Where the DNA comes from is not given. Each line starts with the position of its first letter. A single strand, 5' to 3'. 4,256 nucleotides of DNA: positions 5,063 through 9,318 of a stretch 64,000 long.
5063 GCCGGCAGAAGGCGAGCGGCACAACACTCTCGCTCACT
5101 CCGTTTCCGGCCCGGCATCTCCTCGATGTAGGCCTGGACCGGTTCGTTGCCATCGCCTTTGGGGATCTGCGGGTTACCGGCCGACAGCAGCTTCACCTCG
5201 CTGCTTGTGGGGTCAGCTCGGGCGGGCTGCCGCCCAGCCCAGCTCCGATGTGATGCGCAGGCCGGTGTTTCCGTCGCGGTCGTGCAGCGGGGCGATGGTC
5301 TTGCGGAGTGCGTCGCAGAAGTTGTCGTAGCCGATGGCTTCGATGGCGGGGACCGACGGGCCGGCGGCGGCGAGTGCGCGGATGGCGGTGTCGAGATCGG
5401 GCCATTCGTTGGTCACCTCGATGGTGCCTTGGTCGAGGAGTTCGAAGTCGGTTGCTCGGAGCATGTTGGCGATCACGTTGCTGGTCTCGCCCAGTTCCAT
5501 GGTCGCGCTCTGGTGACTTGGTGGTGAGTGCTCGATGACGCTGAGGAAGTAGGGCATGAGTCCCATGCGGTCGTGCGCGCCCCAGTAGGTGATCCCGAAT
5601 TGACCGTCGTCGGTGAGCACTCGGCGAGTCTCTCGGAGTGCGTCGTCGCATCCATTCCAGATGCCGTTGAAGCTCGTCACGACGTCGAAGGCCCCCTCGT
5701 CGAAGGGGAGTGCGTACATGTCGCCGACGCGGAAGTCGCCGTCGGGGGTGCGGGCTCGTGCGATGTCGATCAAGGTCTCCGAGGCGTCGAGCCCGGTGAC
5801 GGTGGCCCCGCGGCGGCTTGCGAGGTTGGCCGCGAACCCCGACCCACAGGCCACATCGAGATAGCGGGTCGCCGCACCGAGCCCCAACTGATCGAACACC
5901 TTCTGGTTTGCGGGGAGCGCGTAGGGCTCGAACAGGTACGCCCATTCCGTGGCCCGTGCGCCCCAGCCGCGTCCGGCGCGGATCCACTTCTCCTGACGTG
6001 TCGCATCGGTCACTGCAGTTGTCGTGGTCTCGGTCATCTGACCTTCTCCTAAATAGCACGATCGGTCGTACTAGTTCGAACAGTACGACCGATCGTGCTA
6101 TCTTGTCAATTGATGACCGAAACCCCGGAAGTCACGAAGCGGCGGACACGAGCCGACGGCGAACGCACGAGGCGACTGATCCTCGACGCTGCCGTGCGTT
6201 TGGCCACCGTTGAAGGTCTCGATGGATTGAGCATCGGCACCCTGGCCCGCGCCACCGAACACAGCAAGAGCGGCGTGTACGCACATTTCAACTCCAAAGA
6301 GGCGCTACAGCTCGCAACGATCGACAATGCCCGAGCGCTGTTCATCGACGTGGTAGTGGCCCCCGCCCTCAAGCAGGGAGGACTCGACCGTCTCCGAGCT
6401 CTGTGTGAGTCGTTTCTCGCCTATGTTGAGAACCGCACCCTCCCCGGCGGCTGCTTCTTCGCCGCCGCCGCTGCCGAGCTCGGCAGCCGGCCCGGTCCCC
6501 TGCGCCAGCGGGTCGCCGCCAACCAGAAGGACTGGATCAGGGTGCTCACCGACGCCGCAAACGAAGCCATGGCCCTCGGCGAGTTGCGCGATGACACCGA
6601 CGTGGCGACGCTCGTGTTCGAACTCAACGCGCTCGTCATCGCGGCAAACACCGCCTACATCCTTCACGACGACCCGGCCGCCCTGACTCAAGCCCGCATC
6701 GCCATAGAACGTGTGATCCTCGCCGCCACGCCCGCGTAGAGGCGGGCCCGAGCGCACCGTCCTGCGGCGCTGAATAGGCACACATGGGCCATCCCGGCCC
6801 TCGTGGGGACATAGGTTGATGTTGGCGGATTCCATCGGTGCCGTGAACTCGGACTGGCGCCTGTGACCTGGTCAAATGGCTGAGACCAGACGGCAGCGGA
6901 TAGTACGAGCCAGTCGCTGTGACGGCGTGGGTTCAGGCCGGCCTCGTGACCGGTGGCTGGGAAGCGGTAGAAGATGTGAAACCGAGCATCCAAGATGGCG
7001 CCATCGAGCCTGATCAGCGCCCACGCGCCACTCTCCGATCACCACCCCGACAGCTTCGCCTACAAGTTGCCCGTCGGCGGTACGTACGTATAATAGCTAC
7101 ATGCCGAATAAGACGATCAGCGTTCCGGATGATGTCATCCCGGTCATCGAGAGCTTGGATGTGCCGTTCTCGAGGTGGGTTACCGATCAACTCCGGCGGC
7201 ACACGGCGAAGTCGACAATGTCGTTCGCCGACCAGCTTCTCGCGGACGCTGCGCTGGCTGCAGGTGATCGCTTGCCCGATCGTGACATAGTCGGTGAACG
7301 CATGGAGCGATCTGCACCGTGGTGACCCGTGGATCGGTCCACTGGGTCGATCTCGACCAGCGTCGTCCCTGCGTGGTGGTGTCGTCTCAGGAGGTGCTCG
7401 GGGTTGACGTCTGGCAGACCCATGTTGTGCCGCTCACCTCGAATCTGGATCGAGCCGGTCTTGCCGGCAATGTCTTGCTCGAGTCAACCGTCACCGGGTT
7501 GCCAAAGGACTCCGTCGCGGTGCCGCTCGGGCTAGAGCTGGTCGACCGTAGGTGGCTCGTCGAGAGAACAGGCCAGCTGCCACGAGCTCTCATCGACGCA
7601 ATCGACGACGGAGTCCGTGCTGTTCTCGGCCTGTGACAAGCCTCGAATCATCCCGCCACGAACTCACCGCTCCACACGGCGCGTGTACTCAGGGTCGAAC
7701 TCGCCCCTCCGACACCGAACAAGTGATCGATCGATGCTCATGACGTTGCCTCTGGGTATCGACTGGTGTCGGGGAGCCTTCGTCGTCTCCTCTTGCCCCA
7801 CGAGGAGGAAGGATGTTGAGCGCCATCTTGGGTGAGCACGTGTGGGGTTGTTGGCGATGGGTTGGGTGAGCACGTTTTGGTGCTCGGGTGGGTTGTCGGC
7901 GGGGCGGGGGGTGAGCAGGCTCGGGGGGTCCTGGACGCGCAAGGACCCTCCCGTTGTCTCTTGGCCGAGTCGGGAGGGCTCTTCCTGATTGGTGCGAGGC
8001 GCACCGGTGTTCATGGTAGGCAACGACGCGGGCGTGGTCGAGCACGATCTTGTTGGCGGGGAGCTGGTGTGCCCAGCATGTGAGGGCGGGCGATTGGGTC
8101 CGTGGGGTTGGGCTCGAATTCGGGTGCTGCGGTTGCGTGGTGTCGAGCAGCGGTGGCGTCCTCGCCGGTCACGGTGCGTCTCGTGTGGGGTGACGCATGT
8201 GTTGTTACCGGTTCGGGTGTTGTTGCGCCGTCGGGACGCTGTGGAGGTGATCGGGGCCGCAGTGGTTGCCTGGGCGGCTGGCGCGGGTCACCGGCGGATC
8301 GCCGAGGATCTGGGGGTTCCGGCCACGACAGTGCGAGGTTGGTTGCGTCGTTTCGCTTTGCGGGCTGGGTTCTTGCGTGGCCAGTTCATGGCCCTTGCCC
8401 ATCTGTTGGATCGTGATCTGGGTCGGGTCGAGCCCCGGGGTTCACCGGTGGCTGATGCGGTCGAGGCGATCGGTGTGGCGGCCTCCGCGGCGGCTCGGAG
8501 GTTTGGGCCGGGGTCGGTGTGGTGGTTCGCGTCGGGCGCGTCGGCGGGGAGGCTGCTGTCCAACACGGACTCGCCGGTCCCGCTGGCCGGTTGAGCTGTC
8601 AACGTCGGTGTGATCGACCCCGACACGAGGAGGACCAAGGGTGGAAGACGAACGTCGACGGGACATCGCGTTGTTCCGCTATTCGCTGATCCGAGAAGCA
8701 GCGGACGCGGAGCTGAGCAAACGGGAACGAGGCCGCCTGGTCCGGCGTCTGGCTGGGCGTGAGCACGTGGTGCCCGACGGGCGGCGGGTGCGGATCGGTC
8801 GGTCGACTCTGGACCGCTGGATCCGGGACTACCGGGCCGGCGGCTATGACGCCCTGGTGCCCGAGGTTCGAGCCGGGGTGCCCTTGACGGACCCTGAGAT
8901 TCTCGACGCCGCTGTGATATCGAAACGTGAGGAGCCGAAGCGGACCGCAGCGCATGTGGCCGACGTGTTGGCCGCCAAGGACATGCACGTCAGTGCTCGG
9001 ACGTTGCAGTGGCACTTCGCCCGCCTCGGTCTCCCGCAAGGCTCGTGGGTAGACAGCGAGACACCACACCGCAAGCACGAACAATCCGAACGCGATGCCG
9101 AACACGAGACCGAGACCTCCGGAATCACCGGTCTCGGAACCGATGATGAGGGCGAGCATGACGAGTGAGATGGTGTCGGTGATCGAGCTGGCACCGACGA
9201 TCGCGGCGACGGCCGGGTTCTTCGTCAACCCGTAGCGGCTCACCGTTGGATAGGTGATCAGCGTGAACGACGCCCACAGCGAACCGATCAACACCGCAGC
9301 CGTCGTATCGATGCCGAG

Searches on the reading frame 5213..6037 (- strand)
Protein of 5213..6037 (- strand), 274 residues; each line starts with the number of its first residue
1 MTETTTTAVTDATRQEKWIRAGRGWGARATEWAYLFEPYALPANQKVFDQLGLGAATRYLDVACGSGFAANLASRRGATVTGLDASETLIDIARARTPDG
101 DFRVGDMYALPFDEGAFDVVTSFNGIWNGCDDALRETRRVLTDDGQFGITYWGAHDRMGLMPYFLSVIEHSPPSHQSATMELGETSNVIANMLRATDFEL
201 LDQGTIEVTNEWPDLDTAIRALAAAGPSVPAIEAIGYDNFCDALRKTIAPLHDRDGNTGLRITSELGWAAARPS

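Call 81: search_protein_families(library=pfam, max_evalue=0.001, proteins=[window:5213-6037:-])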
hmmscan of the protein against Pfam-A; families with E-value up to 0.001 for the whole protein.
window:5213-6037:- (274 aa): 6 families
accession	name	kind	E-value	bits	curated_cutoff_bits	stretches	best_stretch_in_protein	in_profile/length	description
PF08241.18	Methyltransf_11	-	3e-18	66.7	21.2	1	60-147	1-93/95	Methyltransferase domain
PF13649.12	Methyltransf_25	-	1.1e-17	65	27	1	60-145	2-97/97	Methyltransferase domain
PF13847.12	Methyltransf_31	-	1.2e-11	44.9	27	1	55-153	3-113/145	Methyltransferase domain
PF01209.24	Ubie_methyltran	-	7.5e-09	35.7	20.1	1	51-147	43-149/233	ubiE/COQ5 methyltransferase family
PF08242.18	Methyltransf_12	-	7.6e-08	33.4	30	1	60-146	1-97/98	Methyltransferase domain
PF13489.12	Methyltransf_23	-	1e-06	29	27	1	53-156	20-123/164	Methyltransferase domain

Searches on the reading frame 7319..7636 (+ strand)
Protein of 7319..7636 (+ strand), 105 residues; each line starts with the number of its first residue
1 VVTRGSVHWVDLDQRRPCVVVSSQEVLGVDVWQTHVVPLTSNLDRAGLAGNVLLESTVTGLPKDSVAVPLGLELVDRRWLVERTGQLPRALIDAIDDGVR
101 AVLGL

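Call 51: search_protein_families(library=pfam, max_evalue=0.01, proteins=[window:7319-7636:+])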
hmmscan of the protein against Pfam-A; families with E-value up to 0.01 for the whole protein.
window:7319-7636:+ (105 aa): 1 family
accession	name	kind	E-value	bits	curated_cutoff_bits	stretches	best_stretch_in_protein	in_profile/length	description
PF02452.23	PemK_toxin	-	1.8e-11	44.6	23.1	1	4-103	2-109/109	PemK-like, MazF-like toxin of type II toxin-antitoxin system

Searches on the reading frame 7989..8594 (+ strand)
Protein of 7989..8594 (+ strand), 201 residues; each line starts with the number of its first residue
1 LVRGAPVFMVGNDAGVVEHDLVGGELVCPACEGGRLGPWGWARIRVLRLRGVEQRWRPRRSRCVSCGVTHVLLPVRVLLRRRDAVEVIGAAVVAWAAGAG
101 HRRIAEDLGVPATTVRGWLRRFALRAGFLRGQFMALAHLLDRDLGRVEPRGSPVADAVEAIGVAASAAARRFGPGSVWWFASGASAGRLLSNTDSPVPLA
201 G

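Call 51: search_protein_families(library=pfam, max_evalue=0.01, proteins=[window:7989-8594:+])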
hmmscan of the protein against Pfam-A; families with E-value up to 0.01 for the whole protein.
window:7989-8594:+ (201 aa): 2 families
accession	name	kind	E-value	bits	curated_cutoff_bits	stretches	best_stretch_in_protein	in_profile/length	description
PF13384.12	HTH_23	-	8.6e-06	25.9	24.6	1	90-122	9-41/50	Homeodomain-like domain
PF20020.4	DUF6431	-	0.0013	19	26.6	1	28-92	1-64/82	Domain of unknown function (DUF6431)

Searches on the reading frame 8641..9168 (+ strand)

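Call 51: search_protein_families(library=pfam, max_evalue=0.01, proteins=[window:8641-9168:+])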
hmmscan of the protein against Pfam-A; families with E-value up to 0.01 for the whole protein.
window:8641-9168:+ (175 aa): 4 families
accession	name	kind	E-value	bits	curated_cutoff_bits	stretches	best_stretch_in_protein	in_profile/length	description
PF13518.12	HTH_28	-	1.1e-07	32.2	25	1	29-77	1-49/52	Helix-turn-helix domain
PF13565.12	HTH_32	-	1.4e-06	29.2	33.7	1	56-122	1-69/73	Homeodomain-like domain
PF13551.12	HTH_29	-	0.00039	20.9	28.1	1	48-85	20-60/64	Winged helix-turn helix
PF13384.12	HTH_23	-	0.00058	20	24.6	1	28-72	5-49/50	Homeodomain-like domain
